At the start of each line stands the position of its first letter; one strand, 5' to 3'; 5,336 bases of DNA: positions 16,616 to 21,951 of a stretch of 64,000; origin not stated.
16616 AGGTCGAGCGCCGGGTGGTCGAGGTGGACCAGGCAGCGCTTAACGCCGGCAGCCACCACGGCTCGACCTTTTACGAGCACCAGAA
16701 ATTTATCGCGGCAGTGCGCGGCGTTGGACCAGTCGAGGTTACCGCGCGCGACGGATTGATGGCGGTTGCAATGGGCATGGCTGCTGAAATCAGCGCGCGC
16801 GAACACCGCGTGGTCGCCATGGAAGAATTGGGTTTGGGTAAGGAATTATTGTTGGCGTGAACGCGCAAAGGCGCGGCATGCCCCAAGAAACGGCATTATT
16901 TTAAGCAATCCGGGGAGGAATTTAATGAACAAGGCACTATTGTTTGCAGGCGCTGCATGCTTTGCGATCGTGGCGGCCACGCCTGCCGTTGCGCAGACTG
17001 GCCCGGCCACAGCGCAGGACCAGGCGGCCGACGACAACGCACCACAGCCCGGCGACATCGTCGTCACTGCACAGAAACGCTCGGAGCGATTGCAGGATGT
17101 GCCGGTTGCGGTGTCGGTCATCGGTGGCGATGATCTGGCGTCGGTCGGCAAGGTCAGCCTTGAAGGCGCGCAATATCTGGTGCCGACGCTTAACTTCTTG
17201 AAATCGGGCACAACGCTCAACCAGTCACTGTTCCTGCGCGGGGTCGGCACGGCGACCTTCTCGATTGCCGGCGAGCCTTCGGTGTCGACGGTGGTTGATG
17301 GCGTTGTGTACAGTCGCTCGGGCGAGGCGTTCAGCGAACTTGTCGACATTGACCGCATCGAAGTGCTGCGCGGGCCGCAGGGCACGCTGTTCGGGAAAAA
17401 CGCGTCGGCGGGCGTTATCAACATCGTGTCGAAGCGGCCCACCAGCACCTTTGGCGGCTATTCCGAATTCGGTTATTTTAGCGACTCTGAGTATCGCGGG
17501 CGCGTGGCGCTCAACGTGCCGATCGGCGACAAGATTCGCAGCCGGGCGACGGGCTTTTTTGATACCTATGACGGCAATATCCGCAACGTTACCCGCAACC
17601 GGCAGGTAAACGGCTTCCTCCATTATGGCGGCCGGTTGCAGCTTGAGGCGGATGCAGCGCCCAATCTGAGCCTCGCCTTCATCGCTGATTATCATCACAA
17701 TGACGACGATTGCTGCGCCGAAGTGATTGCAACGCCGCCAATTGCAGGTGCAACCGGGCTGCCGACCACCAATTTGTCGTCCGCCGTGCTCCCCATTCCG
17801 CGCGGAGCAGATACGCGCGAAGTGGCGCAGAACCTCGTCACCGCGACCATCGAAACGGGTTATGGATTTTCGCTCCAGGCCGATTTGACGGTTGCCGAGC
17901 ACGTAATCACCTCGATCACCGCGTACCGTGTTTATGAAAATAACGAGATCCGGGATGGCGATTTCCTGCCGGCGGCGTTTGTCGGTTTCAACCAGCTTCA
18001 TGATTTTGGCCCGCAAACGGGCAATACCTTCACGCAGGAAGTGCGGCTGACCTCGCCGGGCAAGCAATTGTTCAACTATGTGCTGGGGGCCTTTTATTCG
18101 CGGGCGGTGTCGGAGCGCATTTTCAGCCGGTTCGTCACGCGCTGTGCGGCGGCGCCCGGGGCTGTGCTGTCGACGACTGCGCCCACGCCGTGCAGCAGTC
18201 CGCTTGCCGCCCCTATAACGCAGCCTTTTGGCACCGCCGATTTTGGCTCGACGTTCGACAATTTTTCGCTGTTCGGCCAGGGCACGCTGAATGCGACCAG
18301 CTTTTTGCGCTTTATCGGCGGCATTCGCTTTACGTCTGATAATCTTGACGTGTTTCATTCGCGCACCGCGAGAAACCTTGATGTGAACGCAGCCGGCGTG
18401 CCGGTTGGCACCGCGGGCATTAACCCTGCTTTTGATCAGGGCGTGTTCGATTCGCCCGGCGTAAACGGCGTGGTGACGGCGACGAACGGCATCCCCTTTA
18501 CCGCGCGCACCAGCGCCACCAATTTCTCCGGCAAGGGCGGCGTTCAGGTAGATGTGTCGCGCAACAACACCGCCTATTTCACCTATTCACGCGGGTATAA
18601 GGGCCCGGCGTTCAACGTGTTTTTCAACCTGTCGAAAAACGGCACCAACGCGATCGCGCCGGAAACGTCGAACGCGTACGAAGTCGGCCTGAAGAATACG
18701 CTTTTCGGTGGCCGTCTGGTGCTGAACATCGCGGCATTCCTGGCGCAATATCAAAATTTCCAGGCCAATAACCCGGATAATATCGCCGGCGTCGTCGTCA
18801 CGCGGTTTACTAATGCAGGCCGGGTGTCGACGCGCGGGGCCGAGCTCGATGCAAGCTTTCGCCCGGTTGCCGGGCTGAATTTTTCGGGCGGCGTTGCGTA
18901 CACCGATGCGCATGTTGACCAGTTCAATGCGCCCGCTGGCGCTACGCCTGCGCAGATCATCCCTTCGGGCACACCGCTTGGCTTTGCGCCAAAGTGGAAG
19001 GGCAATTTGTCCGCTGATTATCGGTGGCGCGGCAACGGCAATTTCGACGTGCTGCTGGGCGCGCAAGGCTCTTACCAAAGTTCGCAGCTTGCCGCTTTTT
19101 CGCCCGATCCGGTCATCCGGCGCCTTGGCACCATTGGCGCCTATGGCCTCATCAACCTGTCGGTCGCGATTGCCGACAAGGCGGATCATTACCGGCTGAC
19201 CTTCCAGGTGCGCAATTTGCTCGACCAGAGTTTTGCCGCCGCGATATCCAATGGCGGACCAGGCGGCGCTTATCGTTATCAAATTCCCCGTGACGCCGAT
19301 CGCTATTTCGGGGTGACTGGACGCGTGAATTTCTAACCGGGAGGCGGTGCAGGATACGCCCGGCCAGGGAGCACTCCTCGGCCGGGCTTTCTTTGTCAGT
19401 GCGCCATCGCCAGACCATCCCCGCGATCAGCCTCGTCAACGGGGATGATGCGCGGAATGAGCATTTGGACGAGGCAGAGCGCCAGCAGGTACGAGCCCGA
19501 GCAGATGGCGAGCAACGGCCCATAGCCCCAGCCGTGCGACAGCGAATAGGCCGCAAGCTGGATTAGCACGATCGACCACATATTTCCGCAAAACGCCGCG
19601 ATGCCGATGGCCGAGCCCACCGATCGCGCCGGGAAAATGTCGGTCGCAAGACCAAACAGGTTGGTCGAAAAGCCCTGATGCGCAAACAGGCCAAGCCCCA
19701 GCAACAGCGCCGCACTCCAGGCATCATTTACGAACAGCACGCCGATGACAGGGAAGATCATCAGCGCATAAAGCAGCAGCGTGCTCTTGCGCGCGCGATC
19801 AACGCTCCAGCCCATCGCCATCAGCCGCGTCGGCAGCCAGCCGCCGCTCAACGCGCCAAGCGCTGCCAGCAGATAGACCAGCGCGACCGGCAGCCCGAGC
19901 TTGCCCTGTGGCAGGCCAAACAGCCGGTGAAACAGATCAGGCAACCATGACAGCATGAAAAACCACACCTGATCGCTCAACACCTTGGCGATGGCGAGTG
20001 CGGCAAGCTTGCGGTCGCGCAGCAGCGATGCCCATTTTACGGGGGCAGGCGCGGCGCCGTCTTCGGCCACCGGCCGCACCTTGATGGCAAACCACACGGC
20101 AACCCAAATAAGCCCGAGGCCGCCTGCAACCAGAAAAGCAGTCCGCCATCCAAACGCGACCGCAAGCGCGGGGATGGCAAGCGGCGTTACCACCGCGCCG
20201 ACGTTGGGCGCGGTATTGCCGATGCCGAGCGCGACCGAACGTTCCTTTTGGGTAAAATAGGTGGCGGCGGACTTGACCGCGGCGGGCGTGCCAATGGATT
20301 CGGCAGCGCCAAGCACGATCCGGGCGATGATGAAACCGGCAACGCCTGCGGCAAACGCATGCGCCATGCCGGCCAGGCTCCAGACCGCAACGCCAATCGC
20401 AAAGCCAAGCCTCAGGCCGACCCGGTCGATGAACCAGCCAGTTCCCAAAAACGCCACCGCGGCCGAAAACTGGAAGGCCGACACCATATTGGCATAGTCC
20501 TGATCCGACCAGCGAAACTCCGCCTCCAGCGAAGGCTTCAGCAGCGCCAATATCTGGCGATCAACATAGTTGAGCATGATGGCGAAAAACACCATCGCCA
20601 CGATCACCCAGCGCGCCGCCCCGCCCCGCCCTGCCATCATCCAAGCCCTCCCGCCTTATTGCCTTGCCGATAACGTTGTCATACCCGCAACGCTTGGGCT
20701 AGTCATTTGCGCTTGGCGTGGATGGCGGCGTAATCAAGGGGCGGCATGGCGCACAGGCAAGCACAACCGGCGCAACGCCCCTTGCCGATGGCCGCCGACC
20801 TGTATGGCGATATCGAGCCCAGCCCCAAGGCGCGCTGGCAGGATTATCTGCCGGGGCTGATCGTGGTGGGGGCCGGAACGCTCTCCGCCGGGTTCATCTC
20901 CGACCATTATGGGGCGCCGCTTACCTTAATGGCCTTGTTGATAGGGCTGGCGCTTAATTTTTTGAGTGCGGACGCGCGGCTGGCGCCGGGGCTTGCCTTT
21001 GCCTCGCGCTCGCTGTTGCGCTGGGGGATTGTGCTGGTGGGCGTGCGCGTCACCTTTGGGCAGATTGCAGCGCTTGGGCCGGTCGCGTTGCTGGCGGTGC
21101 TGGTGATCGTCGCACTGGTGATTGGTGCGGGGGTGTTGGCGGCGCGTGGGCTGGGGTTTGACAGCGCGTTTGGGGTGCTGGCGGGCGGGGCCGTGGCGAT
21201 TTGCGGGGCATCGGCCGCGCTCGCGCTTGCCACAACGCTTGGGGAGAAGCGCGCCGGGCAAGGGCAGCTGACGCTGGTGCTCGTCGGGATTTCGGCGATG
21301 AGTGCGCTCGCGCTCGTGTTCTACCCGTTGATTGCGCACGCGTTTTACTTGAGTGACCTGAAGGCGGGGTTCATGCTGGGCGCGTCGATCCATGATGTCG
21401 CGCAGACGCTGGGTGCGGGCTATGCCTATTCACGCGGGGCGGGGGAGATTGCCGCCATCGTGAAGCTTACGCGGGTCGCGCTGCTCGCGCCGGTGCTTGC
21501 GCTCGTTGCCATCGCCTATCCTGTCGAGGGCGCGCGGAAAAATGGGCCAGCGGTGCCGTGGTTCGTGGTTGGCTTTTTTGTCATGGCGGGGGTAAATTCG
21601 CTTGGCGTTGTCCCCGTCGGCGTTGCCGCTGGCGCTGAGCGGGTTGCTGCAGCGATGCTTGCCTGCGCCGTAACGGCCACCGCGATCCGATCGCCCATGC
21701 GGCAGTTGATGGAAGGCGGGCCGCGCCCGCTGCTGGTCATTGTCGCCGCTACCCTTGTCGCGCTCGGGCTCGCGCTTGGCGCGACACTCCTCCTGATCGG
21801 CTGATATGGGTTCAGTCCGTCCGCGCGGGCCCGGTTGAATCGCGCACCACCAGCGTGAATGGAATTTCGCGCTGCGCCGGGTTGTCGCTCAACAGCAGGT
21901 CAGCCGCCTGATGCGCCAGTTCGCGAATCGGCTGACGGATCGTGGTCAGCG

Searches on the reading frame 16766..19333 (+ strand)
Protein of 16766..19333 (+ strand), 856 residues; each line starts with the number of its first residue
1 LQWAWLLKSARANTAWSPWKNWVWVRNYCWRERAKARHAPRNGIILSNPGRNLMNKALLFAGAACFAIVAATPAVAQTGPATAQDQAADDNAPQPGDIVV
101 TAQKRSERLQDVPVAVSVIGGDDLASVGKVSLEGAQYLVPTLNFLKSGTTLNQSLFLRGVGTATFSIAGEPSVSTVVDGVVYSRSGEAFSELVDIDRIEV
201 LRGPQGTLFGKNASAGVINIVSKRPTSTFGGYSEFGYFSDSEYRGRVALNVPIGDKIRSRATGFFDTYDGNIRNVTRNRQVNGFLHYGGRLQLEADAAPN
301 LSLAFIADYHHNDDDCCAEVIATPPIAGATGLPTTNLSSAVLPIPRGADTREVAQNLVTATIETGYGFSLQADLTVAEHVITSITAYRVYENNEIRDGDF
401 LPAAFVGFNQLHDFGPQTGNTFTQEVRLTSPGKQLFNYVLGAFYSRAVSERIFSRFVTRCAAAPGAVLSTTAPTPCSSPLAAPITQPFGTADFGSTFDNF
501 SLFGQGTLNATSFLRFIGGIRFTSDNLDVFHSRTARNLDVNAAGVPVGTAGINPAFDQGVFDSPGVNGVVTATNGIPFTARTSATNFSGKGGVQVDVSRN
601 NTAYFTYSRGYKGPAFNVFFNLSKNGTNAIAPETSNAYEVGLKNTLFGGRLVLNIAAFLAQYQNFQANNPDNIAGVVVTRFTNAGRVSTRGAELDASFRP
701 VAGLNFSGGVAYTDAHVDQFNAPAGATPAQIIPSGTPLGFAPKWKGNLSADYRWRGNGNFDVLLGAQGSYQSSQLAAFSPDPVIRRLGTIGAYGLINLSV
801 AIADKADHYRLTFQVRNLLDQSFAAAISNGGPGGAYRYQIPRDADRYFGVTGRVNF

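Call 25: search_protein_families(library=pfam, proteins=[window:16766-19333:+], max_evalue=0.001)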
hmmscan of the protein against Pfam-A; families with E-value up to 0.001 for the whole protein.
window:16766-19333:+ (856 aa): 3 families
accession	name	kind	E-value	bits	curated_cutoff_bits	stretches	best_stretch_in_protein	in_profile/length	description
PF00593.30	TonB_dep_Rec_b-barrel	-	2.3e-38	133.7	27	1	358-818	59-436/436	TonB dependent receptor-like, beta-barrel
PF07715.20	Plug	-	1.9e-14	54.5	23.9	1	109-217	2-107/107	TonB-dependent Receptor Plug Domain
PF14905.12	OMP_b-brl_3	-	5.5e-06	26.1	27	1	626-831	209-386/408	Outer membrane protein beta-barrel family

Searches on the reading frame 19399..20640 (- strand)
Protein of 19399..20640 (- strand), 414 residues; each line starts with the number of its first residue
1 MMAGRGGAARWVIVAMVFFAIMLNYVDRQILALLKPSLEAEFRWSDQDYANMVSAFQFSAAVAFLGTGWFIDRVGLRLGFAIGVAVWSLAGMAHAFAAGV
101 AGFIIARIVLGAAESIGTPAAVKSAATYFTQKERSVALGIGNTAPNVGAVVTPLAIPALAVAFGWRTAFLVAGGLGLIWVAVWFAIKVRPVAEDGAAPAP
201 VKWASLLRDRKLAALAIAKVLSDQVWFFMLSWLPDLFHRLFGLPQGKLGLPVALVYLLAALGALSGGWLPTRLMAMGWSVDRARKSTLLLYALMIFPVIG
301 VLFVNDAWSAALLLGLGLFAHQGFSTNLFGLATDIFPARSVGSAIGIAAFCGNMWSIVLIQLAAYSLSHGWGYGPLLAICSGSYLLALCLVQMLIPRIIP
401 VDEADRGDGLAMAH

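Call 5: search_protein_families(library=ncbifam, proteins=[window:19399-20640:-], max_evalue=0.00001)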
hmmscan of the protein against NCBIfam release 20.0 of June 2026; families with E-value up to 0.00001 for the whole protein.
window:19399-20640:- (414 aa): 23 families
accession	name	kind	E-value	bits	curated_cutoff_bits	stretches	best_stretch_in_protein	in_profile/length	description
TIGR00893.1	2A0114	subfamily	3.7e-44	151.3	395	1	20-366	2-370/399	D-galactonate transporter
TIGR00881.1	2A0104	subfamily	1.3e-26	93.5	407.75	2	18-186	1-170/379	phosphoglycerate transporter protein PgtP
TIGR00895.1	2A0115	subfamily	1.6e-15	56.9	418.55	1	10-182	15-187/398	aromatic acid/H+ symport family MFS transporter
NF008661.1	PRK11663.1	subfamily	1.7e-10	40.5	564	1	12-232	30-253/439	MFS transporter family glucose-6-phosphate receptor UhpC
NF008586.0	PRK11551.1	equivalog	2.2e-10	40.1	410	1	12-397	15-398/406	3-(3-hydroxy-phenyl)propionate transporter MhpT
NF011571.1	PRK14995.1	subfamily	9.2e-10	37.8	701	1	10-188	4-181/493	SmvA family efflux MFS transporter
TIGR00711.1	efflux_EmrB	subfamily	2e-09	36.7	230.2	1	16-185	6-175/485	DHA2 family efflux MFS transporter permease subunit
NF000089.1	qac_MFS_AB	exception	1.6e-08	33.8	900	1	9-180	16-188/514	QacA/B family quaternary ammonium compound efflux MFS transporter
NF033896.2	MFS_LfrA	equivalog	1.8e-08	33.4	825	1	9-206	17-212/504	efflux MFS transporter LfrA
NF053517.1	HbztTptrPcaK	equivalog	1.9e-08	33.7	770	1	9-182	16-189/437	4-hydroxybenzoate transporter PcaK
TIGR00894.1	2A0114euk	subfamily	3.2e-08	32.5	626.45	1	39-186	68-218/465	Na(+)-dependent inorganic phosphate cotransporter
TIGR00886.1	2A0108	subfamily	5e-08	32.4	311.7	1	18-231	7-233/368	NarK family nitrate/nitrite MFS transporter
TIGR00880.1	2_A_01_02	superfamily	5.1e-08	33.1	131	1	67-183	18-134/141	multidrug resistance protein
NF038077.1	MFS_export_MxcK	equivalog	5.3e-07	29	525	1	13-184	15-184/405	myxochelin export MFS transporter MxcK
NF012169.0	qepA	equivalog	5.7e-07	28.5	1075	1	9-177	18-187/511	fluoroquinolone efflux MFS transporter QepA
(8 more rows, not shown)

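Call 6: search_protein_families(library=pfam, proteins=[window:19399-20640:-], max_evalue=0.001)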
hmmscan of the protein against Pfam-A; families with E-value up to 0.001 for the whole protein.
window:19399-20640:- (414 aa): 2 families
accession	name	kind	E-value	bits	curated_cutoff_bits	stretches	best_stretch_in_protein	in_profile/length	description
PF07690.21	MFS_1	-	1.6e-43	149.4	33.4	1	17-358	1-345/347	Major Facilitator Superfamily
PF00083.30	Sugar_tr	-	0.00039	19.9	22.3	0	16-184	19-189/452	Sugar (and other) transporter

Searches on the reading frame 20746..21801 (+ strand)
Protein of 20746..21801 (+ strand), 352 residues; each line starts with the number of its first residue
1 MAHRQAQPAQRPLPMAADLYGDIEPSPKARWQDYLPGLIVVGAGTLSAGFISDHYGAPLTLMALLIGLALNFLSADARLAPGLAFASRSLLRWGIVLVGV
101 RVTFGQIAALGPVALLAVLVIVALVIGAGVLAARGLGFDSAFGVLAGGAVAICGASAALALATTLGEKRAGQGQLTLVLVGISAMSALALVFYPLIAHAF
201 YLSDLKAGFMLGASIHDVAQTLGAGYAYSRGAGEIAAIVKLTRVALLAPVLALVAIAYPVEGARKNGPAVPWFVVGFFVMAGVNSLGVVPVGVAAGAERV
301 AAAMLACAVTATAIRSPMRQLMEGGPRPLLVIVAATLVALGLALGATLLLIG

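Call 25: search_protein_families(library=pfam, proteins=[window:20746-21801:+], max_evalue=0.001)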
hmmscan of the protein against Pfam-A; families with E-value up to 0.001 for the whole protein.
window:20746-21801:+ (352 aa): 1 family
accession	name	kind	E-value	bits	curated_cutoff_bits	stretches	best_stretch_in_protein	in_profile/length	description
PF03601.19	Cons_hypoth698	-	1.3e-52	179.1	24.5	1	44-331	13-303/304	Conserved hypothetical protein 698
